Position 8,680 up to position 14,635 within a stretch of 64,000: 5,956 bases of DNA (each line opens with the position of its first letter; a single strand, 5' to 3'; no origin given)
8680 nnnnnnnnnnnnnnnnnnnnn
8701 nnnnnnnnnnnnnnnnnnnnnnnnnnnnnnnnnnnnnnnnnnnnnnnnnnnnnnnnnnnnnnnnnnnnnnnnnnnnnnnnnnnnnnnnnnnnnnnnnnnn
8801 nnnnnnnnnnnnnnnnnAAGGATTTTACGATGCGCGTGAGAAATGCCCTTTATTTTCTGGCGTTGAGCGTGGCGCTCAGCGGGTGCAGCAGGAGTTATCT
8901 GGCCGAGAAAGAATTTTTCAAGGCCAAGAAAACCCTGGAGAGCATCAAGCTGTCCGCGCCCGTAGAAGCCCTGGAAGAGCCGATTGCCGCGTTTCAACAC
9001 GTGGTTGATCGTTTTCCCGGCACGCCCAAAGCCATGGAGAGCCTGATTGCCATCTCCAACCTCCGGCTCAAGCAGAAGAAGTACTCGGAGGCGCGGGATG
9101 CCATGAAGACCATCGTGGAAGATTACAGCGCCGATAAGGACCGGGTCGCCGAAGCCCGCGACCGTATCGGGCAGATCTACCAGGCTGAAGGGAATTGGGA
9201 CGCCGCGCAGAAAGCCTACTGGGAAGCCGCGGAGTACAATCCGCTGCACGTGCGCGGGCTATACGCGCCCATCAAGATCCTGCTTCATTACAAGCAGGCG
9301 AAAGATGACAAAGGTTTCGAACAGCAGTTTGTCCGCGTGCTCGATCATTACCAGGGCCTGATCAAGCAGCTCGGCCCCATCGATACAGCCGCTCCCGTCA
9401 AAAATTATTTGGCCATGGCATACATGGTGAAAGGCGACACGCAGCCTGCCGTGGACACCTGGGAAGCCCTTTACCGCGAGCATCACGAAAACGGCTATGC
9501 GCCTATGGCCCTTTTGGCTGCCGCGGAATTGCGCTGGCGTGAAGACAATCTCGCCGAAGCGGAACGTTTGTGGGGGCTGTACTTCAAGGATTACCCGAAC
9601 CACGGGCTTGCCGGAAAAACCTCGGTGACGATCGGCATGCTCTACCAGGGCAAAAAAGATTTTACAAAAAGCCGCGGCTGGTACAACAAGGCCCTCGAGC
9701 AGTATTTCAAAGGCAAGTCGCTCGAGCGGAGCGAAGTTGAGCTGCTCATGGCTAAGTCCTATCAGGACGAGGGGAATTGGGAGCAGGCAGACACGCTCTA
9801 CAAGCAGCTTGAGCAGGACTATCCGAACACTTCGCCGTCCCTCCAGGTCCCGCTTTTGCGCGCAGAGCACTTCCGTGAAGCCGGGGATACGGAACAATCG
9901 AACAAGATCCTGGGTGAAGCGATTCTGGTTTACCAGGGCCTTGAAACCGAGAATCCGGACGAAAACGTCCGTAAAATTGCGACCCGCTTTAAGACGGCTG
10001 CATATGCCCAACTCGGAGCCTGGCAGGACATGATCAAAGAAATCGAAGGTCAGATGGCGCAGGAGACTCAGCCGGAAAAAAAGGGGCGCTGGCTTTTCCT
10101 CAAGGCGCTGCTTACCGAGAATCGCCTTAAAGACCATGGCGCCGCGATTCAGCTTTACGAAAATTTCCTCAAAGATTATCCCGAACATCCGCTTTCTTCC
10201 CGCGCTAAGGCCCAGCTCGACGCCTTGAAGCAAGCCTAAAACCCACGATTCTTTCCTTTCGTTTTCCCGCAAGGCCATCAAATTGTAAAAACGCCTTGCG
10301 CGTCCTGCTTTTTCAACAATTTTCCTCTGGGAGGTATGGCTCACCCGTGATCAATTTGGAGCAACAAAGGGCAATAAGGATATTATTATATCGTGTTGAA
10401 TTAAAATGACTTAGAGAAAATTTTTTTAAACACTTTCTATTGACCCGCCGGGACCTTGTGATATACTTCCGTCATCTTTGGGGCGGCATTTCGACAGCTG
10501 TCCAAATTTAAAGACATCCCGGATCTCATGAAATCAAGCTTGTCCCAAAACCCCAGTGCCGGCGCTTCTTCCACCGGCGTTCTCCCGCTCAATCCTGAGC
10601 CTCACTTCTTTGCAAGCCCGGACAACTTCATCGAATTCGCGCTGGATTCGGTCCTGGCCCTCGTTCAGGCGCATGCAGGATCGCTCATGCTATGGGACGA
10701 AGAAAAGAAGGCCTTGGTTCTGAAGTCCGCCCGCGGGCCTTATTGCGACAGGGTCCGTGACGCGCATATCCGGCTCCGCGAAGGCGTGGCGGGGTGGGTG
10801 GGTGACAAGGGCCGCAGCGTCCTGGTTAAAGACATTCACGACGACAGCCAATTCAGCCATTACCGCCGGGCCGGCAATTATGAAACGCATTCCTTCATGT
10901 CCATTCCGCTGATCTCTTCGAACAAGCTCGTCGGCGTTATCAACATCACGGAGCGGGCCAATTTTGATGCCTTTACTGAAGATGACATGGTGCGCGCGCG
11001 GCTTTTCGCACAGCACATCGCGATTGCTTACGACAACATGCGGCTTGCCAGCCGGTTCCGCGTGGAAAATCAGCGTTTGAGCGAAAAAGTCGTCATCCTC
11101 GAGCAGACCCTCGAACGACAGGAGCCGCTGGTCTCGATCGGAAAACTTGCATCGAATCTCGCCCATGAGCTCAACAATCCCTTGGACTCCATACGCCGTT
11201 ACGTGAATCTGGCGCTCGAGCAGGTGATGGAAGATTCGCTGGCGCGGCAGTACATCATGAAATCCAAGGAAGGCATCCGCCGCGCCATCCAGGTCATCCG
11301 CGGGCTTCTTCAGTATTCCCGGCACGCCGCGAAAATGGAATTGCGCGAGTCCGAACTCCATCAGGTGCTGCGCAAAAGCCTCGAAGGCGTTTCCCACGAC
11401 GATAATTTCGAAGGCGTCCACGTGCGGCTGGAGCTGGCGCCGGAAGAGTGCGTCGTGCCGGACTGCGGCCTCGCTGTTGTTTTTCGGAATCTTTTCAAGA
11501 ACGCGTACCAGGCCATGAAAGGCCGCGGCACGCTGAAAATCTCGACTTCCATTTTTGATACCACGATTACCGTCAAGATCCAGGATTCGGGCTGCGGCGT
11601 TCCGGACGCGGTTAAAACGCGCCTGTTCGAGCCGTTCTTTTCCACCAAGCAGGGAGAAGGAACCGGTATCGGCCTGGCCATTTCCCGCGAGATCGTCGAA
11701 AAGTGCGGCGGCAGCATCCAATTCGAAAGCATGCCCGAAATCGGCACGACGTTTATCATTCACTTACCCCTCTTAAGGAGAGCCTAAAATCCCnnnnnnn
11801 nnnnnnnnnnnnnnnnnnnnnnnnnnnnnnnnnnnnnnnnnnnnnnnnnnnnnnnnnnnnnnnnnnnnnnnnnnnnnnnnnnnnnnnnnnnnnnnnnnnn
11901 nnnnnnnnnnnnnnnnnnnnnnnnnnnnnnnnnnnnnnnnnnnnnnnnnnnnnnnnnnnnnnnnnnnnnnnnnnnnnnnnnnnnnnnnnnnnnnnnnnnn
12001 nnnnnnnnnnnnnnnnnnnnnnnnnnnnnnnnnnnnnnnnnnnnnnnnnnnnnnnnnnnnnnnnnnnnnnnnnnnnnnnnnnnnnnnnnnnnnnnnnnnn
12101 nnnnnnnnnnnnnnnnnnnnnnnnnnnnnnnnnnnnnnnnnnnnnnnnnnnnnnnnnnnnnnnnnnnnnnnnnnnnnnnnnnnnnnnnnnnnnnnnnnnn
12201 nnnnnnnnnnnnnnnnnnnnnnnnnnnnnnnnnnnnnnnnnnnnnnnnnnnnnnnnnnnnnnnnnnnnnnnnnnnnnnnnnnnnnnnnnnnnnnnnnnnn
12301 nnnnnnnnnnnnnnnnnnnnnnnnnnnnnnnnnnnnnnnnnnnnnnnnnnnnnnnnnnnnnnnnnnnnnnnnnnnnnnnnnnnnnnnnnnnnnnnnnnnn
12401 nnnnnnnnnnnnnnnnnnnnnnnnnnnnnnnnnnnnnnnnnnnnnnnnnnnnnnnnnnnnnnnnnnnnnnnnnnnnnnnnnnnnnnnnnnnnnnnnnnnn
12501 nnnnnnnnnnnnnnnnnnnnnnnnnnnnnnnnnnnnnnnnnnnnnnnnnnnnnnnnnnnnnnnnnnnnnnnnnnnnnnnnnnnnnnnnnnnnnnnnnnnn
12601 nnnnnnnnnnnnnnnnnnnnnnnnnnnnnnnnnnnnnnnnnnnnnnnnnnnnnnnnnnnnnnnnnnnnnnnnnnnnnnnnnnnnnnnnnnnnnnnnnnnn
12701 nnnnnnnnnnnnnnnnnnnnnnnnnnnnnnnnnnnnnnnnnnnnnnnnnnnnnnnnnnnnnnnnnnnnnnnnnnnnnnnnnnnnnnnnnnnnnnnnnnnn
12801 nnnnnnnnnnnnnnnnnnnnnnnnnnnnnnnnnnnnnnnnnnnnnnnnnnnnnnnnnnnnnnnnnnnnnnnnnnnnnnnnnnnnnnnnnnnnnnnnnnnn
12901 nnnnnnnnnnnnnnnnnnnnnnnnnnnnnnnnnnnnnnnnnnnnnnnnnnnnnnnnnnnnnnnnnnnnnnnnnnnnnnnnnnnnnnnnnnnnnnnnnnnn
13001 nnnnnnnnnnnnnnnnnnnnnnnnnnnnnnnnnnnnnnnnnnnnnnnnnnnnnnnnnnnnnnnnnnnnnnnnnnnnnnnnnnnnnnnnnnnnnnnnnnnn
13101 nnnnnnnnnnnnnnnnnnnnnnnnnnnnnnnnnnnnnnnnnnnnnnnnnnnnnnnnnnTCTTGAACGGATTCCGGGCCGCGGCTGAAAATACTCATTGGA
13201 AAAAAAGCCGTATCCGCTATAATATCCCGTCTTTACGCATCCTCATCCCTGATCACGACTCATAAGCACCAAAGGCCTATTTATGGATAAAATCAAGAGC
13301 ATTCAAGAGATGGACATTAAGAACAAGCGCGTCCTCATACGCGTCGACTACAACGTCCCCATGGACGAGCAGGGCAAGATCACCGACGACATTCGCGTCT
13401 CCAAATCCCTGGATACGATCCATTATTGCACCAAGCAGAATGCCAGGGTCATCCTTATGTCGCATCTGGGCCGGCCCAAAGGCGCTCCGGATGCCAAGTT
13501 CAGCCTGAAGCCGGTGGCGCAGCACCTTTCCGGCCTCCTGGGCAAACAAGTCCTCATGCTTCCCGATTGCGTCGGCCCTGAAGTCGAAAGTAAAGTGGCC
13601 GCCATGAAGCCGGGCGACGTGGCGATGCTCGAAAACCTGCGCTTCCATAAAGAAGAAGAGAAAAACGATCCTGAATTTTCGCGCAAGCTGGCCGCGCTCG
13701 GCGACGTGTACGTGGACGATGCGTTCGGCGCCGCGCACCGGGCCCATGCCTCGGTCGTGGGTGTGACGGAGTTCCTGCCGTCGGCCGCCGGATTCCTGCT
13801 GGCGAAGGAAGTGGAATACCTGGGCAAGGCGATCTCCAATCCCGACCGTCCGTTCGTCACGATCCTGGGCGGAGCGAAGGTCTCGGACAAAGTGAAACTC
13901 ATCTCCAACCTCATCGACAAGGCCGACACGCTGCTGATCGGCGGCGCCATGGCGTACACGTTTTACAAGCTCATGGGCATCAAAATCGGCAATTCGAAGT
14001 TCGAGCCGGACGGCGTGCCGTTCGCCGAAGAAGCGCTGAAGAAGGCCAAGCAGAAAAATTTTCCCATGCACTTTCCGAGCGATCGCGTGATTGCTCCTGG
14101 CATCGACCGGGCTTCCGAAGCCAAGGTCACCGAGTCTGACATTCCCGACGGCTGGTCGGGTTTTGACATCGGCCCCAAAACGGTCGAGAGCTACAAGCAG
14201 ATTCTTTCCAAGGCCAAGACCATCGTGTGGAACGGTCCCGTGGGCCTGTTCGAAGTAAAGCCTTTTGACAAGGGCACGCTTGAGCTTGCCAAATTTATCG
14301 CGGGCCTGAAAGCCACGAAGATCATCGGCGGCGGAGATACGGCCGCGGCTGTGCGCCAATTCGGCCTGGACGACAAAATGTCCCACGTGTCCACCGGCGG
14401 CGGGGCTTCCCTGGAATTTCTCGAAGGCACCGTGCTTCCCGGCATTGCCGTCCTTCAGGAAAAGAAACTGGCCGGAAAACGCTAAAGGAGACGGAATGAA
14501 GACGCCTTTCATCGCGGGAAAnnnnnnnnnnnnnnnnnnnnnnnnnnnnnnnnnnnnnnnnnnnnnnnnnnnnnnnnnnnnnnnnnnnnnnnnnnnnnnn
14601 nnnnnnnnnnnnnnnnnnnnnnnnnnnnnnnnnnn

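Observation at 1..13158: Exosortase/PEP-CTERM exopolysaccharide locus with an unusual accessory gene set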

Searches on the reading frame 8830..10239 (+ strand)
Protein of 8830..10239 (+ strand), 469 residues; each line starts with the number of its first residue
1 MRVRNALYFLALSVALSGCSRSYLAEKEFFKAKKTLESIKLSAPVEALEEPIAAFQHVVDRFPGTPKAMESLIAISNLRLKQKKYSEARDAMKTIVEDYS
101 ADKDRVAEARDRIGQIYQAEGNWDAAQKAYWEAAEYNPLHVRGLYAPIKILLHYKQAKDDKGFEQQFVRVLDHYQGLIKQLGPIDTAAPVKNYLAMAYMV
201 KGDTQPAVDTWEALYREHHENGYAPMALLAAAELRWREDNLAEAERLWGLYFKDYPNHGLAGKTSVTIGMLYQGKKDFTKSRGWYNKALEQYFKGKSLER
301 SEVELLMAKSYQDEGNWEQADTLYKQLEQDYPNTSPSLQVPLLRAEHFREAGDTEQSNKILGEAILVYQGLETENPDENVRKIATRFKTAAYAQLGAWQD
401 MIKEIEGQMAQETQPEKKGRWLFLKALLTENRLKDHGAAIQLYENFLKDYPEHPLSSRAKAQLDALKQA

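Call 7: search_protein_families(library=ncbifam, proteins=[window:8830-10239:+], max_evalue=0.001)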
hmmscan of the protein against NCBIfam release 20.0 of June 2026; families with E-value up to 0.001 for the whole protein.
window:8830-10239:+ (469 aa): 8 families
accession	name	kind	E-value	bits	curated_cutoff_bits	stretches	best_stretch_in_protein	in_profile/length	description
TIGR02795.1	tol_pal_ybgF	equivalog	5.4e-23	81.9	90.1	2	237-336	14-111/119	tol-pal system protein YbgF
TIGR03302.1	OM_YfiO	subfamily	7.5e-15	55.1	81.4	1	195-334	40-148/239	outer membrane protein assembly factor BamD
NF052312.1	T9SS_PorW_SprE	equivalog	2.5e-11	43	250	2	305-461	108-257/716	type IX secretion system periplasmic lipoprotein PorW/SprE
NF008068.0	PRK10803.1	equivalog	7.7e-08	32.6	383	0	203-298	158-253/263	cell division protein CpoB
TIGR02917.1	PEP_TPR_lipo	equivalog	2.8e-06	25.5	312.2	0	66-156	156-242/899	XrtA/PEP-CTERM system TPR-repeat protein PrsT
NF002725.1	PRK02603.1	equivalog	7.9e-06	26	143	0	84-160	50-124/173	photosystem I assembly protein Ycf3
NF052415.1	T3SS_chap_SctY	equivalog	0.00029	21.3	70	0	188-247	40-99/106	type III secretion apparatus assembly chaperone SctY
NF058541.1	SusR_regulator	equivalog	0.00038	19.8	480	0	66-134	162-230/515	SusR family glycan utilization regulator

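Call 8: search_protein_families(library=pfam, proteins=[window:8830-10239:+], max_evalue=0.001)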
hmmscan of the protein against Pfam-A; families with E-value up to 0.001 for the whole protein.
window:8830-10239:+ (469 aa): 13 families
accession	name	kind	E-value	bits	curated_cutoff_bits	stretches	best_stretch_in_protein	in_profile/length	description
PF13174.12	TPR_6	-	1.7e-19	69.5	26.3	1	304-334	3-33/33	Tetratricopeptide repeat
PF13432.12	TPR_16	-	3.9e-14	53.2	32.7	0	113-146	3-36/65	Tetratricopeptide repeat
PF13424.12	TPR_12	-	1e-12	48.5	30.1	1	265-326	6-70/77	Tetratricopeptide repeat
PF13428.12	TPR_14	-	1.7e-12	47.1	23.5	0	422-463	3-44/44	Tetratricopeptide repeat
PF07719.23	TPR_2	-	4.8e-12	45.5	27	0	107-139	1-33/34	Tetratricopeptide repeat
PF09976.15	TPR_21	-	1.1e-09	38.8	25.5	0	72-135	116-174/193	Tetratricopeptide repeat-like domain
PF00515.34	TPR_1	-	2.3e-08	34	27.8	0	112-138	6-32/34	Tetratricopeptide repeat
PF25058.1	ARM_TT21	-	1e-07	32.5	27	0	296-362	52-118/155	Tetratricopeptide repeat protein 21 ARM repeat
PF14559.12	TPR_19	-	1.9e-07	31.7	25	0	80-139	2-57/68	Tetratricopeptide repeat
PF13176.12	TPR_7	-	2.1e-05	24.7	27.9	0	306-328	4-27/36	Tetratricopeptide repeat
PF13181.12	TPR_8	-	4.9e-05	23.6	25.7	0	107-138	1-32/34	Tetratricopeptide repeat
PF17874.7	TPR_MalT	-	0.00011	22.1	45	1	193-428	45-289/336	MalT-like TPR region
PF13525.12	YfiO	-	0.00046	20.5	25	0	200-334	17-123/203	Outer membrane lipoprotein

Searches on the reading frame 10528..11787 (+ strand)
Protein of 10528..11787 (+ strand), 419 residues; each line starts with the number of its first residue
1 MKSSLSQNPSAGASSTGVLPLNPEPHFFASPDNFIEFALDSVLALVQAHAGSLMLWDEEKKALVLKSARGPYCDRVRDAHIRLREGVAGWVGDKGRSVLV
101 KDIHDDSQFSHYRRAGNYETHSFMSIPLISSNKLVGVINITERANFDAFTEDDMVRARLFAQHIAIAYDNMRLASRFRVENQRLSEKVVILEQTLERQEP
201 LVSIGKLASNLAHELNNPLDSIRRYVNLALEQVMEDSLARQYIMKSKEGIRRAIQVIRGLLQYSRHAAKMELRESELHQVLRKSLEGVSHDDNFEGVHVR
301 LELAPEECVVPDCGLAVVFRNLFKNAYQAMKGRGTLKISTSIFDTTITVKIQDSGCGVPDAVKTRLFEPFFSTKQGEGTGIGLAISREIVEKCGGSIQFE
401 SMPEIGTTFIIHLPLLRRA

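Call 7: search_protein_families(library=ncbifam, proteins=[window:10528-11787:+], max_evalue=0.001)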
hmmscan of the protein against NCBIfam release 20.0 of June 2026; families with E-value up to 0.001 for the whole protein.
window:10528-11787:+ (419 aa): 82 families (the best 25 are shown)
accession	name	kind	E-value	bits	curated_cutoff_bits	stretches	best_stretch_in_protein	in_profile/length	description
NF008468.0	PRK11360.1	equivalog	4.3e-50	170.7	646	1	191-416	383-609/616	two-component system sensor histidine kinase AtoS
NF007688.0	PRK10364.1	equivalog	9.4e-43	146.6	479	1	149-415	187-451/460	two-component system sensor histidine kinase ZraS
NF010411.0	PRK13837.1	equivalog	1.6e-40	138.9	647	1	35-416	298-676/828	two-component system VirA-like sensor kinase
NF038348.1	T2SS_HK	subfamily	5.3e-34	117.6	450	1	242-415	400-573/574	histidine kinase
NF033092.0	HK_WalK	equivalog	8.4e-30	103.9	725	1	175-415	343-594/594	cell wall metabolism sensor histidine kinase WalK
NF041777.1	sens_FixL_Rhizob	equivalog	3.6e-29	101.8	850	1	180-415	238-481/485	sensor protein FixL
NF046044.1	PnpS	equivalog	2e-28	99.5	400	1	207-414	173-390/390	two-component system histidine kinase PnpS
NF053867.1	SprKinKinDBac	equivalog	3.8e-27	94.9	775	1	199-415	281-497/500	sporulation kinase KinD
NF040750.1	tetrathio_HK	equivalog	4.8e-26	91.4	750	1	160-401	298-540/555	tetrathionate respiration histidine kinase TtrS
NF046020.1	HisKinCckABruc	equivalog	8.5e-26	90.1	1000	1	190-414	466-706/868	cell cycle histidine kinase CckA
NF052574.1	HisKinEspCMyxo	equivalog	2.1e-25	89.1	1200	1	197-414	410-636/785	serine histidine kinase EspC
TIGR02916.1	PEP_his_kin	equivalog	4.8e-25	88.2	300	1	250-414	517-679/679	XrtA/PEP-CTERM system histidine kinase PrsK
NF047497.1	HK_LIC_12097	equivalog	1.2e-24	86.8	500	1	197-415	143-366/367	LIC_12097 family sensor histidine kinase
NF008312.0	PRK11100.1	equivalog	2.3e-24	86.1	356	1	152-414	208-473/477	two-component system sensor histidine kinase CreC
NF047794.1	HisKinPtgB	equivalog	3.2e-24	85.2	1000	1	185-402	417-642/656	two-component system sensor histidine kinase PgtB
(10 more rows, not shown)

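Call 8: search_protein_families(library=pfam, proteins=[window:10528-11787:+], max_evalue=0.001)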
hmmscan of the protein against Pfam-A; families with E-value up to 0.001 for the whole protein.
window:10528-11787:+ (419 aa): 6 families
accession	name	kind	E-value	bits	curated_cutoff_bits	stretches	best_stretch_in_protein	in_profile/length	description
PF02518.31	HATPase_c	-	1.2e-23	84.1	26.4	1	315-415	6-109/111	Histidine kinase-, DNA gyrase B-, and HSP90-like ATPase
PF13185.12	GAF_2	-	3.9e-17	63.2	28.6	1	30-167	3-134/136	GAF domain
PF01590.32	GAF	-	9.4e-13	49.3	22.4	1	38-167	9-132/133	GAF domain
PF13492.12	GAF_3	-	1.3e-10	42.2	27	1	30-169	1-128/129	GAF domain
PF00512.31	HisKA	-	9.3e-10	38.9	26.9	1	205-266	3-63/66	His Kinase A (phospho-acceptor) domain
PF14501.12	HATPase_c_5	-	0.0004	20.7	22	0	315-401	6-90/102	GHKL domain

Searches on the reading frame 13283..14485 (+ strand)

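Call 7: search_protein_families(library=ncbifam, proteins=[window:13283-14485:+], max_evalue=0.001)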
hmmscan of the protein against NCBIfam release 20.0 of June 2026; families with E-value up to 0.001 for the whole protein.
window:13283-14485:+ (400 aa): 1 family
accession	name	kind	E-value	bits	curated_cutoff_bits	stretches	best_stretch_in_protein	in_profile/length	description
NF010569.0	PRK13962.1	equivalog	4.5e-172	573.6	883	1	4-395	3-395/645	bifunctional phosphoglycerate kinase/triosephosphate isomerase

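Call 8: search_protein_families(library=pfam, proteins=[window:13283-14485:+], max_evalue=0.001)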
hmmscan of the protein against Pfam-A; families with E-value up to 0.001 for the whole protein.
window:13283-14485:+ (400 aa): 1 family
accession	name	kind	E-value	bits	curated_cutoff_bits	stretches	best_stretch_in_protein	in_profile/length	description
PF00162.24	PGK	-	8.3e-160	532.4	27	1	7-382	1-378/379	Phosphoglycerate kinase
